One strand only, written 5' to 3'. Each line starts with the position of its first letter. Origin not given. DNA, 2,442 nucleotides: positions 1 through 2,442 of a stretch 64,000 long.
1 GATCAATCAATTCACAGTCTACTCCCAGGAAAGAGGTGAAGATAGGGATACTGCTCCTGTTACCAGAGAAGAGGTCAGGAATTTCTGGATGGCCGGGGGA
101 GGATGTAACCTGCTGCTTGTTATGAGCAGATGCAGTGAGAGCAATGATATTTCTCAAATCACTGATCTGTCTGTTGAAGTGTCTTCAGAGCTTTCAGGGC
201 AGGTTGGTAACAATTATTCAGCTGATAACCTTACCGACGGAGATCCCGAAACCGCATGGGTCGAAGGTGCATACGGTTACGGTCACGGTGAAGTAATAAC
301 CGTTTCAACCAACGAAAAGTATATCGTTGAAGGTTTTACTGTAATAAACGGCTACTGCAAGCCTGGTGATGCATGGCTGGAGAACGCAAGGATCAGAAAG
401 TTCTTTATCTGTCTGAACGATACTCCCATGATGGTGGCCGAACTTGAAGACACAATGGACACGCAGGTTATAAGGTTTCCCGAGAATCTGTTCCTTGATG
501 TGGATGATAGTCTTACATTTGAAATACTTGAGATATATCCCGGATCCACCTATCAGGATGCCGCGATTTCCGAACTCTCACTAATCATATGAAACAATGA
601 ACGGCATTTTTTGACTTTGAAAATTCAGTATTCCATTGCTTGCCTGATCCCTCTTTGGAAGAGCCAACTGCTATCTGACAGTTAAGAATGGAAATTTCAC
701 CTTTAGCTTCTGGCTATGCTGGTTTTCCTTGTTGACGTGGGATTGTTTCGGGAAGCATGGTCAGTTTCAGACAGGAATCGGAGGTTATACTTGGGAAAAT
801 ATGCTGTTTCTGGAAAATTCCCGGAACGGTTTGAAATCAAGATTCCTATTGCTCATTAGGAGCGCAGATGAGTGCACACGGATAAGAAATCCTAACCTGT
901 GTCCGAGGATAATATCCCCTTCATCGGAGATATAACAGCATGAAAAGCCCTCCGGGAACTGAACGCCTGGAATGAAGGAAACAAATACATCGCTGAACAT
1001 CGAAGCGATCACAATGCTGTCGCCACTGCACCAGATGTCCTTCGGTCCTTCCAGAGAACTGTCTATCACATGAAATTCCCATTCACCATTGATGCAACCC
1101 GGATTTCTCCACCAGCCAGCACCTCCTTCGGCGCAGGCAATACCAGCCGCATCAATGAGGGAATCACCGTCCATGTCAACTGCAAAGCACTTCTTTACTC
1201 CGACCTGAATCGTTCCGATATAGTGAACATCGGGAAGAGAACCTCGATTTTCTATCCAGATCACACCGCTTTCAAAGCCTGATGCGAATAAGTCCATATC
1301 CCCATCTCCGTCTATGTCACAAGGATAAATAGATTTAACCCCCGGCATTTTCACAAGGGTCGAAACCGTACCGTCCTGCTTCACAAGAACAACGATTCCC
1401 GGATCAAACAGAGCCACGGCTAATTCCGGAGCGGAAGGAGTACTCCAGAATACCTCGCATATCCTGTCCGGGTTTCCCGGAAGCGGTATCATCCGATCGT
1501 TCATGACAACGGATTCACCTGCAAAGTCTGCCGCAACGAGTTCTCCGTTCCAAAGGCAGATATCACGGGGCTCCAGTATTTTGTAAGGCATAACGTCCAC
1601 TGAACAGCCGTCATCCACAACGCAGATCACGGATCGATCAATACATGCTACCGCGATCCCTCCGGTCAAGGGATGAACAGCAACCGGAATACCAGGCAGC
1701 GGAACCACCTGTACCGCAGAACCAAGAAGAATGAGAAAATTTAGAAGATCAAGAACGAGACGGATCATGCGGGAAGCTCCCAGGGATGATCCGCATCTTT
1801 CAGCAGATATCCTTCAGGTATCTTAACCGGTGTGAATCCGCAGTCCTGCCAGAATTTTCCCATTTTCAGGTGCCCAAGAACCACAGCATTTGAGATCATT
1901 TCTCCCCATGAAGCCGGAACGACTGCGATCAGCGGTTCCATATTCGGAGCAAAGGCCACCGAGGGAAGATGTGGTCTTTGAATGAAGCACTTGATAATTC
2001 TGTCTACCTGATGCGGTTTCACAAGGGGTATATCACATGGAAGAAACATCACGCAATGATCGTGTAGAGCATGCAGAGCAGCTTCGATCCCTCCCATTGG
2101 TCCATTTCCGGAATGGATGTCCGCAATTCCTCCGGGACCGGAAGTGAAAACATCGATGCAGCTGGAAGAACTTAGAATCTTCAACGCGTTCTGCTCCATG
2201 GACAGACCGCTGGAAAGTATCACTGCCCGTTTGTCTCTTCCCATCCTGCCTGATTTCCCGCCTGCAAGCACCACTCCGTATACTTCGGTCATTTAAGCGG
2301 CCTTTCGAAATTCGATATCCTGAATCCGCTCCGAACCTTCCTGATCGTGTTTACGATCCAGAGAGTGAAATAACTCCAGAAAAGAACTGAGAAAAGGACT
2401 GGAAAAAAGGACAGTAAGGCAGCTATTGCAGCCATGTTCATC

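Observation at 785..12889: Twelve-gene overlap-coupled operon (Mo-enzyme, TIM barrel, 4 radical-SAM enzymes, 2 methyltransferases, 2 nucleotidyltransferases, CDP-alcohol transferase, FG-GAP protein) with no assignable product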

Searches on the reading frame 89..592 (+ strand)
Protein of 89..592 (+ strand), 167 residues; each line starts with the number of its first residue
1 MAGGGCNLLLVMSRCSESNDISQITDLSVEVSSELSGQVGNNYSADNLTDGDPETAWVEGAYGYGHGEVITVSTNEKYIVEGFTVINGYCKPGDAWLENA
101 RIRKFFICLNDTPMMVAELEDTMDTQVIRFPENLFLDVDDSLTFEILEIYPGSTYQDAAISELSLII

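Call 4: search_protein_families(library=pfam, proteins=[window:89-592:+], max_evalue=0.01)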
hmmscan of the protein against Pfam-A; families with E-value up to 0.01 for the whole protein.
window:89-592:+ (167 aa): 2 families
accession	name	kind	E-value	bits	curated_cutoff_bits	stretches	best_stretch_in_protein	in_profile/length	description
PF25302.1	NADase_transloc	-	6.9e-32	111.1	27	1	28-164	9-144/146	NAD glycohydrolase translocation F5/8 type C domain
PF00754.31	F5_F8_type_C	-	0.00059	20.4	28.2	1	32-99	5-65/127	F5/8 type C domain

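Call 6: search_protein_families(library=ncbifam, proteins=[window:89-592:+], max_evalue=0.001)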
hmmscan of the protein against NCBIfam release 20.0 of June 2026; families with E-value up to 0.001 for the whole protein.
window:89-592:+ (167 aa): 1 family
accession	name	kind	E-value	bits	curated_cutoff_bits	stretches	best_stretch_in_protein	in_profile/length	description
NF047619.1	NADase_discoid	domain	1.4e-37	128.7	38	1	31-163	1-129/130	NADase-type glycan-binding domain-containing protein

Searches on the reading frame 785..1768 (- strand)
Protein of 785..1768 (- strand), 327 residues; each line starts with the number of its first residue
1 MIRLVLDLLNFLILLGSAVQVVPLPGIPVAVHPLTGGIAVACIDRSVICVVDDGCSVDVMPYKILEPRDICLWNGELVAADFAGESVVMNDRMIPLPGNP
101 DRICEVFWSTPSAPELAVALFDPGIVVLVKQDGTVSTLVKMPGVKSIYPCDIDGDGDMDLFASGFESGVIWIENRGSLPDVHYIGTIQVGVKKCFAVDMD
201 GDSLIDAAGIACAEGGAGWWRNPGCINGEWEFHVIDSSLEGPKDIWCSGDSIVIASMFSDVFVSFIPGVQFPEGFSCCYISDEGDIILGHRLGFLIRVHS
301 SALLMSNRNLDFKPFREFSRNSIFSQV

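Call 4: search_protein_families(library=pfam, proteins=[window:785-1768:-], max_evalue=0.01)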
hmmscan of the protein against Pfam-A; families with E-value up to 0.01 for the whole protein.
window:785-1768:- (327 aa): 1 family
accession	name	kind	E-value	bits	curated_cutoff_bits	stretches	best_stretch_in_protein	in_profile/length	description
PF13517.12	FG-GAP_3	-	5.3e-07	30.6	26.9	2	151-206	1-58/61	FG-GAP-like repeat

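Call 6: search_protein_families(library=ncbifam, proteins=[window:785-1768:-], max_evalue=0.001)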
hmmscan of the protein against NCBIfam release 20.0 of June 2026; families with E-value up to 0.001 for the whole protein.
window:785-1768:- (327 aa): 0 families

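Call 87: search_solved_structures(query=window:785-1768:-, max_evalue=1)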
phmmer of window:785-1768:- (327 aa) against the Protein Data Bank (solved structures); distinct sequences matched with E-value up to 1: 2.
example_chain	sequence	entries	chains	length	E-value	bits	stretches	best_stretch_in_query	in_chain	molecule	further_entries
9y4s_A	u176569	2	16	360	0.26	13.3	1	31-100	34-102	DNA integrity scanning protein DisA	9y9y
5c53_B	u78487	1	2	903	0.43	12.6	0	106-160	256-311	Pol gamma B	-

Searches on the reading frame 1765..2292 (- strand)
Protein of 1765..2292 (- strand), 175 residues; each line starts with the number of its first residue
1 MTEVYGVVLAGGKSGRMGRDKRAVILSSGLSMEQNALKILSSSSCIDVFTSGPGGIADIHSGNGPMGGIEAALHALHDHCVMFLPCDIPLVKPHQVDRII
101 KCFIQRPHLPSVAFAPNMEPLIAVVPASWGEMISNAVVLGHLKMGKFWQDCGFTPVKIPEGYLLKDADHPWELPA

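Call 4: search_protein_families(library=pfam, proteins=[window:1765-2292:-], max_evalue=0.01)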
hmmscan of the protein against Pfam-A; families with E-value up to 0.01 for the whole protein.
window:1765-2292:- (175 aa): 1 family
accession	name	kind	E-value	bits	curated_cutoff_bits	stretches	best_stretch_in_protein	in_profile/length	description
PF12804.13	NTP_transf_3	-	7.6e-18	65.6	27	1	6-131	1-139/160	MobA-like NTP transferase domain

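Call 6: search_protein_families(library=ncbifam, proteins=[window:1765-2292:-], max_evalue=0.001)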
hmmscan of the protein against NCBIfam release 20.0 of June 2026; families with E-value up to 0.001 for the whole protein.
window:1765-2292:- (175 aa): 11 families
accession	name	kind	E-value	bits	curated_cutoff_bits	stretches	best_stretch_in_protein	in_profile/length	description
TIGR02665.1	molyb_mobA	equivalog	1.6e-16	60.9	151.85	1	6-159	3-170/186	molybdenum cofactor guanylyltransferase MobA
NF001457.0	PRK00317.1-3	equivalog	2e-14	53.6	164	1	6-150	4-162/200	molybdenum cofactor guanylyltransferase MobA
NF011056.0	PRK14489.1-1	equivalog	1.9e-10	40.4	379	1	1-103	3-113/363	bifunctional molybdenum cofactor guanylyltransferase MobA/molybdopterin-guanine dinucleotide biosynthesis adaptor protein MobB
NF002741.0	PRK02726.1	equivalog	5e-10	39.3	179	1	3-42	7-45/200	molybdenum cofactor guanylyltransferase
NF011059.0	PRK14490.1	equivalog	1.5e-09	37.5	354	1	2-124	179-313/374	bifunctional molybdenum cofactor guanylyltransferase MobA/molybdopterin-guanine dinucleotide biosynthesis adaptor protein MobB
NF011070.0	PRK14500.1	equivalog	9.8e-08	31.6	606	1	3-101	166-274/358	putative bifunctional molybdopterin-guanine dinucleotide biosynthesis protein MoaC/MobA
NF001837.0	PRK00560.1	equivalog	6.6e-07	29.2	182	1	4-102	9-113/196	molybdenum cofactor guanylyltransferase MobA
TIGR03310.1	matur_MocA_YgfJ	equivalog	7.9e-07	29.2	186.45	0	62-109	73-121/188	molybdenum cofactor cytidylyltransferase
NF001855.0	PRK00576.1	equivalog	4.7e-06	26.3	205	1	3-50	6-53/197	molybdenum cofactor guanylyltransferase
NF045665.1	NTPtran_DVU1551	equivalog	5.3e-05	22.4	315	0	68-106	79-119/359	DVU_1551 family NTP transferase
TIGR03202.1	pucB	equivalog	0.00093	19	235.05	0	5-40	2-36/192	xanthine dehydrogenase accessory protein PucB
